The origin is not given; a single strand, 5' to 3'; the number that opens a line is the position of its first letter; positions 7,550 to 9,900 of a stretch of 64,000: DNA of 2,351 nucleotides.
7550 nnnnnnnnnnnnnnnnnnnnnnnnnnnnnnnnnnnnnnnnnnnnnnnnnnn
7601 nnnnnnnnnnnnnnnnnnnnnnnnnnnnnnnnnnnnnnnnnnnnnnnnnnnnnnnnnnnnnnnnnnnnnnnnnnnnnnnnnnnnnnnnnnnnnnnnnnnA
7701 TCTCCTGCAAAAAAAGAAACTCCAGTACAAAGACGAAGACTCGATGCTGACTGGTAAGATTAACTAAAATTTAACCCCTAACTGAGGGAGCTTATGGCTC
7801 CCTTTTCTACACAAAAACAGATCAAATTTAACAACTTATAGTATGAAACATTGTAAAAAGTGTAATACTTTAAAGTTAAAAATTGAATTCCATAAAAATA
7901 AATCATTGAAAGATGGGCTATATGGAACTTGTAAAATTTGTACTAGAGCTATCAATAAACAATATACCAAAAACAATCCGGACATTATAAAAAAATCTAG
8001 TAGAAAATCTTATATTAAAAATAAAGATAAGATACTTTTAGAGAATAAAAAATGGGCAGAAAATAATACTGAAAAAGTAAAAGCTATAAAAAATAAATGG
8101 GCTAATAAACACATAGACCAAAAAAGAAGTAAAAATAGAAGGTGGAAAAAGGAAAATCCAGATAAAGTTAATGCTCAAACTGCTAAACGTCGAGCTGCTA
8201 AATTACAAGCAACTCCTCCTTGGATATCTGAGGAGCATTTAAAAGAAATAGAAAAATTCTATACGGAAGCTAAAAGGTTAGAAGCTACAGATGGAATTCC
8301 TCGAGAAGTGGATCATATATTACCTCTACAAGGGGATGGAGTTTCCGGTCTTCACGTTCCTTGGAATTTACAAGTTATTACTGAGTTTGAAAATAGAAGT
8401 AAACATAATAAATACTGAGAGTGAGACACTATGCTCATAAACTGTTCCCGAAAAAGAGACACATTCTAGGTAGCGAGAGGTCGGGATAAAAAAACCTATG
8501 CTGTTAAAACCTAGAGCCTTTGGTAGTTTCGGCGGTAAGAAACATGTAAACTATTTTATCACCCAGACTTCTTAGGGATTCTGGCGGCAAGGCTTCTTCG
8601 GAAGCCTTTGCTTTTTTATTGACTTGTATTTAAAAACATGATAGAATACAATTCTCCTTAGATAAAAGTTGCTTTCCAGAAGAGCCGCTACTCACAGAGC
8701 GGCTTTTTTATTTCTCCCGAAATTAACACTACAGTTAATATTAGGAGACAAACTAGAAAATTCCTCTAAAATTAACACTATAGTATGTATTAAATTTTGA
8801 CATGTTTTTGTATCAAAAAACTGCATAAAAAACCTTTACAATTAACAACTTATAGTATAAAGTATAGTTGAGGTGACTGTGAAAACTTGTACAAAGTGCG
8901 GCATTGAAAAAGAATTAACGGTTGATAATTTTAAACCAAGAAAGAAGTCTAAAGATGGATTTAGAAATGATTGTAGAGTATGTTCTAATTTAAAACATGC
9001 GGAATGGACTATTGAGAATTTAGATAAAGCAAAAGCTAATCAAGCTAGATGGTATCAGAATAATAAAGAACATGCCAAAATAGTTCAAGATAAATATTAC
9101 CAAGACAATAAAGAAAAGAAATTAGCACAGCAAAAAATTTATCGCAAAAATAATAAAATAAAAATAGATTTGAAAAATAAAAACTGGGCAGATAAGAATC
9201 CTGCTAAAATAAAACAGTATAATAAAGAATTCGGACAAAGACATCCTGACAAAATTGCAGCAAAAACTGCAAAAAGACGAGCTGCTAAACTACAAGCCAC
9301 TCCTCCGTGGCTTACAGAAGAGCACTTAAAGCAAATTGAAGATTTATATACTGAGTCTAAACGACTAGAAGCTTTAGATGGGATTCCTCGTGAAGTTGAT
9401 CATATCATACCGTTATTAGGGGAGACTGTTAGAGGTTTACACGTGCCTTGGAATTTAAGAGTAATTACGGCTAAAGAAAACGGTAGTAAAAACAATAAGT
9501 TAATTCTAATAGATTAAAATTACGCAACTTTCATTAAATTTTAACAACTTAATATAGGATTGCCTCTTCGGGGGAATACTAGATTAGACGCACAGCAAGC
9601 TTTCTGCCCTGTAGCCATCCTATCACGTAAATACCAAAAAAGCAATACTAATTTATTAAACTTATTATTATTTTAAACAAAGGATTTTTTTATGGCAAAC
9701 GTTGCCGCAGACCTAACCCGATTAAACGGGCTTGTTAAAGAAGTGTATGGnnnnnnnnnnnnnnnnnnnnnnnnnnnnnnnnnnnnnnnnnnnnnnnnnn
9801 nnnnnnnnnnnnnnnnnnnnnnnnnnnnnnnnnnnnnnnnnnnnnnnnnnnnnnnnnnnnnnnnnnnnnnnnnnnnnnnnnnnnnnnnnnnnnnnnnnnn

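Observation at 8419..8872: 450-nt intergenic island between two HNH genes: terminator, sigma70 promoter, ~57-nt candidate sRNA with its own terminator, then three late-promoter copies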

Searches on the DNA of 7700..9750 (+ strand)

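Call 5: search_dna_similar(query=window:7700-9700:+, collection=phages, mode=near)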
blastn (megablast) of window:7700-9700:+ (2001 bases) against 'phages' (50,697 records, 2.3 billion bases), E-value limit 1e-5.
No match.

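Call 7: search_dna_similar(query=window:8300-9000:+, collection=phages, mode=distant)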
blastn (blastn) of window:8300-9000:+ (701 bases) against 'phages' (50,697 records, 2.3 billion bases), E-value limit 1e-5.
Records with a match: 1; places in all: 1; records where one place covers at least 80% of the query: 0.
Best place of each record, by identity: 60-80% 1.
By first word of the organism name: Vibrio 1.
By host as written in the record: - 1.
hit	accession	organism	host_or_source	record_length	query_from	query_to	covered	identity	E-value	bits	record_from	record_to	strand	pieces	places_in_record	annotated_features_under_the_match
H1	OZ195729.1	Vibrio phage D69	Seawater and oysters mix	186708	9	77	10%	79.7%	2e-7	63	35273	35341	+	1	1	hypothetical protein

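Call 13: search_rna_families(source=window, start=7700, end=9750, threshold=evalue, max_evalue=10, show_alignments=3)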
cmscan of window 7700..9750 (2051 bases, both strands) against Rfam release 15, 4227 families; matches with E-value up to 10: 4.
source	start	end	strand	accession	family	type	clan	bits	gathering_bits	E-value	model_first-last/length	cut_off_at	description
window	8678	8797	-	RF04180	BTnc231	Gene; sRNA;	-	27.1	80.4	0.006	1-154/154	no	Bacteroides sRNA BTnc231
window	8617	8721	-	RF00403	SNORA41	Gene; snRNA; snoRNA; HACA-box;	-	18.7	80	5.9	1-133/133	no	Small nucleolar RNA SNORA41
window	9515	9696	-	RF00458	IRES_Cripavirus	Cis-reg; IRES;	-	15.8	44.5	8.1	1-196/196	no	Cripavirus internal ribosome entry site (IRES)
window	8676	8780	-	RF00012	U3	Gene; snRNA; snoRNA; CD-box;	CL00100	12.2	34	9.7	1-219/219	no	Small nucleolar RNA U3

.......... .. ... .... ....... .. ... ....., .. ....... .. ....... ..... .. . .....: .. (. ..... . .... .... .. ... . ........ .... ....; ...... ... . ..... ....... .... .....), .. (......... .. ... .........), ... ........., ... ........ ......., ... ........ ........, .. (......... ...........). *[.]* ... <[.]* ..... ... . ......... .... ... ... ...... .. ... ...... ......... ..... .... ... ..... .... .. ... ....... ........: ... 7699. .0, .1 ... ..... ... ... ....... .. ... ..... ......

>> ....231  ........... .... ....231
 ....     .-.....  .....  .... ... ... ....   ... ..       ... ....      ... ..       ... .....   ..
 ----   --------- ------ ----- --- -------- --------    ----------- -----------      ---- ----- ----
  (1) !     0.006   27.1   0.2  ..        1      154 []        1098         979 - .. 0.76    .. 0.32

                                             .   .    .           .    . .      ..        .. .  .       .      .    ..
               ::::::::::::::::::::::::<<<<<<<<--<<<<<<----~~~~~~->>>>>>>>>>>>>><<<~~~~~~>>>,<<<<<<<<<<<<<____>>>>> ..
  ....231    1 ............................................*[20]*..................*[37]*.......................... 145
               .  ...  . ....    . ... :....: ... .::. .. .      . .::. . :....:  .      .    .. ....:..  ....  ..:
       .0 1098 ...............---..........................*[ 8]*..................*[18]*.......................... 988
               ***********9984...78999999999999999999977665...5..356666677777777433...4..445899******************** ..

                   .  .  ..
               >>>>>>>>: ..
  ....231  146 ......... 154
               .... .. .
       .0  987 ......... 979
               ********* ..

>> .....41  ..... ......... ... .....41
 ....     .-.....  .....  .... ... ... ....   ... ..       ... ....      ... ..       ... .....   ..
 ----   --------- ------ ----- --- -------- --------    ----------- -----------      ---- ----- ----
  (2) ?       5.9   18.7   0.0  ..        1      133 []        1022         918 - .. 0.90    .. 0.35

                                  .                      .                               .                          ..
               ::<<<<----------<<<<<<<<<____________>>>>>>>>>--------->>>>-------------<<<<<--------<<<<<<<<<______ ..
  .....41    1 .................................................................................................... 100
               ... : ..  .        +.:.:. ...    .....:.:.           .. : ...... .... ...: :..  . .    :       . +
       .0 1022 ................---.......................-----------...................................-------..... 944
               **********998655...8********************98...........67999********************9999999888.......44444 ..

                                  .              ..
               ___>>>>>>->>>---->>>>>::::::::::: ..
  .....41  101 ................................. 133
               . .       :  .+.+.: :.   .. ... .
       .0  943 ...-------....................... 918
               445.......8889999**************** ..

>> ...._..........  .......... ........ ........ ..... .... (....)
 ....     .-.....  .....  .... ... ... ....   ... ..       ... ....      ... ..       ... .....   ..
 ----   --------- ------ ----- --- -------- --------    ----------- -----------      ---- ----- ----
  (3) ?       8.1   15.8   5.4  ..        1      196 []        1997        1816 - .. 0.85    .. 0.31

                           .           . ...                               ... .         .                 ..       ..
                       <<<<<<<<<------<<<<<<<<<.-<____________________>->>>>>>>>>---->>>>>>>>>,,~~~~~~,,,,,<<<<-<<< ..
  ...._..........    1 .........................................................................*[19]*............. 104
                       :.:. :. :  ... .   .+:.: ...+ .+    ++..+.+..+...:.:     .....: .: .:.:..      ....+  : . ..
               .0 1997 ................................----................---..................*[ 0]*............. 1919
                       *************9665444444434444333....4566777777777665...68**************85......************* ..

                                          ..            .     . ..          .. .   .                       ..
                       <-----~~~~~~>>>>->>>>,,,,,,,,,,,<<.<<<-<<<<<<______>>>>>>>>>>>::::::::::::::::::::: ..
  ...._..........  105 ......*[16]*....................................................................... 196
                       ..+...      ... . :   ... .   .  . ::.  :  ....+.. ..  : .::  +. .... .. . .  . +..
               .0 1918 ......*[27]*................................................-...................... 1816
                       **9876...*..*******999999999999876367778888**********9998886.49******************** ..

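Call 106: build_rna_model(alignment_id=A6)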
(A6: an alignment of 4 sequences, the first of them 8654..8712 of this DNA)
Model R1 built from alignment A6 (4 sequences, 65 columns); structure: RNAalifold consensus.
model positions 61; base pairs 9; branch points 0; effective number of sequences 4; information 0.778 bits per position. Calibrated on 0.2 Mb of random sequence (short: E-values are rough).
structure used (alignment columns):
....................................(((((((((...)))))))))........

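Call 107: search_with_rna_model(model_id=R1, sources=[window, L001, L002, L003, L004, L005, L006, L008, L009, L010, L011, L012, L013, L017, L018, L019, L020, L021, L022, L023], max_evalue=1)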
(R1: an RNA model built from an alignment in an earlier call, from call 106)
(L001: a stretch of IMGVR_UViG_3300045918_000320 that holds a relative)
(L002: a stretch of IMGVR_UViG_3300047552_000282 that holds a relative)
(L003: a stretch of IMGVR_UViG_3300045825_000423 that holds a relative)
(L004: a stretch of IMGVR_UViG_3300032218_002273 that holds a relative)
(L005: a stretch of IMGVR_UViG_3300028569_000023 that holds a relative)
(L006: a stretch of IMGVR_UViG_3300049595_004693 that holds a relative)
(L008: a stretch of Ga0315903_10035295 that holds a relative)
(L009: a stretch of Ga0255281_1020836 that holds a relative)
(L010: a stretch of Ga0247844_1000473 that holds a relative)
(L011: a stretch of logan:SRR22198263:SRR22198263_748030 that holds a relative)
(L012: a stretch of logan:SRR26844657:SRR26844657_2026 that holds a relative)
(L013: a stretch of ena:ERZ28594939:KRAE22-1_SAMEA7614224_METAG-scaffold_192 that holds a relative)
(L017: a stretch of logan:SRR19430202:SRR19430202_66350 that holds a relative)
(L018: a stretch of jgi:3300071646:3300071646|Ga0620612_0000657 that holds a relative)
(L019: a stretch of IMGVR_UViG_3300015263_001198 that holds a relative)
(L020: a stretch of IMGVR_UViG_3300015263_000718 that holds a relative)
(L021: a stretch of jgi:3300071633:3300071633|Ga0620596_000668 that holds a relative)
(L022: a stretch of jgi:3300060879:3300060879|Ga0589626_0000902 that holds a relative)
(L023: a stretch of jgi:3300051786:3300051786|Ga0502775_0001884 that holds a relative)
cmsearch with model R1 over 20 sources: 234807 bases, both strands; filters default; matches with E-value up to 1: 4.
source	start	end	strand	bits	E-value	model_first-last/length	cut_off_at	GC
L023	1678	1737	+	70.3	2.3e-11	1-61/61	no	0.43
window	8654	8712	+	57.2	9.6e-09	1-61/61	no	0.42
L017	3092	3153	+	53.9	4.4e-08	1-61/61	no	0.45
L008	3569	3623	+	53.6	5e-08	1-61/61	no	0.45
